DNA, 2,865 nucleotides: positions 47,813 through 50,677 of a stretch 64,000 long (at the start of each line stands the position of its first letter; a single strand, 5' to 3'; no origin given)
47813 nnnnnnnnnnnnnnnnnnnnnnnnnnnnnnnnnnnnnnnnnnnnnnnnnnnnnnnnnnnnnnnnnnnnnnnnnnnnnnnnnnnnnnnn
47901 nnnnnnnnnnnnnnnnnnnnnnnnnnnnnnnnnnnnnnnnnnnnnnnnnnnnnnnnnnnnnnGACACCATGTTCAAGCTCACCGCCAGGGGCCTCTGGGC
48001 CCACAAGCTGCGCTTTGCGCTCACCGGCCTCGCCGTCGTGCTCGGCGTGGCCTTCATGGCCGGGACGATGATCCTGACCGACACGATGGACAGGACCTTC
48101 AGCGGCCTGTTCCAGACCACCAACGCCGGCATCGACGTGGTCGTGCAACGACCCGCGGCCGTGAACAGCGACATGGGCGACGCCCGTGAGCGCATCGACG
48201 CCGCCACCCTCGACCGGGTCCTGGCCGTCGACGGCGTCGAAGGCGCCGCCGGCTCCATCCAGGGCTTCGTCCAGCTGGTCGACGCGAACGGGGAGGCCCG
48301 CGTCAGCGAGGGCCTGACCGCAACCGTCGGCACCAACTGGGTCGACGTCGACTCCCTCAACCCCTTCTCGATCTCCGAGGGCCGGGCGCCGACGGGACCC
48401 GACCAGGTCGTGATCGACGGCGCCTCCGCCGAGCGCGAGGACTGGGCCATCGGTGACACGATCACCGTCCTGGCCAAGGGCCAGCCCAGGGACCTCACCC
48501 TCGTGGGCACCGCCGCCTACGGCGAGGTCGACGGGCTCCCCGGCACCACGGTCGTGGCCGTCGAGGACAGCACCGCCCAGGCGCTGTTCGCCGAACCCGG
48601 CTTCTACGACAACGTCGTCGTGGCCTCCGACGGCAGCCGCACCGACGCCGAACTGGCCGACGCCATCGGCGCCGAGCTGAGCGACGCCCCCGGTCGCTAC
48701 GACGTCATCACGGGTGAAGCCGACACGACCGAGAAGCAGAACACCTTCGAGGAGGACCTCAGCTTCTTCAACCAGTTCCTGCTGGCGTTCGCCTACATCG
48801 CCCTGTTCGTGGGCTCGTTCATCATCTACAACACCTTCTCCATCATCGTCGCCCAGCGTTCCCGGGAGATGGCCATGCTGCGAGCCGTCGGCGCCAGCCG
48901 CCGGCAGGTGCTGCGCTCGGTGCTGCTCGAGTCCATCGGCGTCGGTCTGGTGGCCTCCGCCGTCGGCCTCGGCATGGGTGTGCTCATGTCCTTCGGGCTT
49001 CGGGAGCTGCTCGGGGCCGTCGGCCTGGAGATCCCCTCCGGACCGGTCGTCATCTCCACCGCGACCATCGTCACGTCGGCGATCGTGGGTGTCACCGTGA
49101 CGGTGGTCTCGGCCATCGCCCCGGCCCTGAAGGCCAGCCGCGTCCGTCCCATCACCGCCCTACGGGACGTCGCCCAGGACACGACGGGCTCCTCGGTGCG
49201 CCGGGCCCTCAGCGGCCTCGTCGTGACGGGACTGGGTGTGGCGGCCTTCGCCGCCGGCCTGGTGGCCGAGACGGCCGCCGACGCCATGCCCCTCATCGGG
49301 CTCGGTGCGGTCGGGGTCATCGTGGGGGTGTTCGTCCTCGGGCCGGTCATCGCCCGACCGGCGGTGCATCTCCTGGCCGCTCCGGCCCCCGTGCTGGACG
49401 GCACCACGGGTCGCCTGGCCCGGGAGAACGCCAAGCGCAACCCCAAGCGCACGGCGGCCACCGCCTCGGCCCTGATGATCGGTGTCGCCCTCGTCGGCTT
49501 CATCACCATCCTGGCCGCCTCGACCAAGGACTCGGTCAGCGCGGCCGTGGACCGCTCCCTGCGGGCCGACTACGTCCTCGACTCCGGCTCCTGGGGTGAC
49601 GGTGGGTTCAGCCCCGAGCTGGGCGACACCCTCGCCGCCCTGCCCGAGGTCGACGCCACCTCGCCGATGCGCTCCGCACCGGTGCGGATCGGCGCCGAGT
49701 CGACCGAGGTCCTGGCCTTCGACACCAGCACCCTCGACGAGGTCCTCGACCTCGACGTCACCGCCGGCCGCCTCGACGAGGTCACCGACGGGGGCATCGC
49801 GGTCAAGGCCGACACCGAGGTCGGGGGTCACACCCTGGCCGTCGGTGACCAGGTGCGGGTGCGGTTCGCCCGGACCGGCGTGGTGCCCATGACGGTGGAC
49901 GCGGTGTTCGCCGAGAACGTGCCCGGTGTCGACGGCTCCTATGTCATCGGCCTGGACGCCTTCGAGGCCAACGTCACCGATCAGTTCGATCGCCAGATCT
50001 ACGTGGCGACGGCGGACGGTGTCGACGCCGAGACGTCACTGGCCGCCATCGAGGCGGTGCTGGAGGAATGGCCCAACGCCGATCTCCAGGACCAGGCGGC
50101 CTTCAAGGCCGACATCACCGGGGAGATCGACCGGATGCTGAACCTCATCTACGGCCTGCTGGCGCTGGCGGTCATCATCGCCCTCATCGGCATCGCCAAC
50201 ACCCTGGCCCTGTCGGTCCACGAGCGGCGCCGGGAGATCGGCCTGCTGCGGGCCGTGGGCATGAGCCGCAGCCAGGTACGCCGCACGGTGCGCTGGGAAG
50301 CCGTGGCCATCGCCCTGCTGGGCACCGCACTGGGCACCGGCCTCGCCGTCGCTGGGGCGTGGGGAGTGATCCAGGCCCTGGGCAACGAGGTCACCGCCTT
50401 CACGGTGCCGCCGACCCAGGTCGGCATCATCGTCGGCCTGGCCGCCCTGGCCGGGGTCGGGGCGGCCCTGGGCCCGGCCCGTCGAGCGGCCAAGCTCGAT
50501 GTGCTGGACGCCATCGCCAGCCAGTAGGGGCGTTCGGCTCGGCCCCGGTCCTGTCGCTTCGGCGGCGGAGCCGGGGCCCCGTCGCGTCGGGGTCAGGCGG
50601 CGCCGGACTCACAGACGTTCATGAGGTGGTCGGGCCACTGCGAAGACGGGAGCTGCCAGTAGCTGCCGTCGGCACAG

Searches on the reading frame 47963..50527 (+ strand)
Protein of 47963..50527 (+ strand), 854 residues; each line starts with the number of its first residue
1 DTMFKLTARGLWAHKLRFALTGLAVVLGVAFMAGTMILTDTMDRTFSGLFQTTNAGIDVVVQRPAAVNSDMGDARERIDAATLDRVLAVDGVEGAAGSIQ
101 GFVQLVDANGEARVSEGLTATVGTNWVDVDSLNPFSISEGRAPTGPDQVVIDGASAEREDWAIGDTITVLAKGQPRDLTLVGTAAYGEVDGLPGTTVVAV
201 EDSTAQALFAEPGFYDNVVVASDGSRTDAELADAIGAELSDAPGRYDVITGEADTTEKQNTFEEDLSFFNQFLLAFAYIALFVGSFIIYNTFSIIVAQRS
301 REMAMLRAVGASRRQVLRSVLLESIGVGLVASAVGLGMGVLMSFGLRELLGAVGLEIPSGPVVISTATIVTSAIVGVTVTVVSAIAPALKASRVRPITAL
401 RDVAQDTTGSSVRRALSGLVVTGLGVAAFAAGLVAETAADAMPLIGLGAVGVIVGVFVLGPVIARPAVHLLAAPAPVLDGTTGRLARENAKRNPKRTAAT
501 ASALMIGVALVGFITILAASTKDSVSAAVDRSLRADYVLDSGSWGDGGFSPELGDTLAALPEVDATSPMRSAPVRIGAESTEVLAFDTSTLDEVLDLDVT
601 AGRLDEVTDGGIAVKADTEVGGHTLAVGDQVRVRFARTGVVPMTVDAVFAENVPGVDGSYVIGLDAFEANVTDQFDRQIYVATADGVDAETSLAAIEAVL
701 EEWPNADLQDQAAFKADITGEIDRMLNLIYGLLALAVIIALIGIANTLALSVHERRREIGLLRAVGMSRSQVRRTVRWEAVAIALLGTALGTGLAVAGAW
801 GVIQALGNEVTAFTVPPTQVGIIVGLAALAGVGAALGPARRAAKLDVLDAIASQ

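Call 21: search_protein_families(library=pfam, proteins=[window:47963-50527:+])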
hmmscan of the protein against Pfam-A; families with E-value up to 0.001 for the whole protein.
window:47963-50527:+ (854 aa): 2 families
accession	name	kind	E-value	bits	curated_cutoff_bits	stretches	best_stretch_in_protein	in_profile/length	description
PF02687.27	FtsX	-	4.2e-36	124.1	25.5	2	732-846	3-119/120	FtsX-like permease C-terminal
PF12704.14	MacB_PCD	-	9.1e-22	78.8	27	2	497-698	1-206/207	MacB-like periplasmic core domain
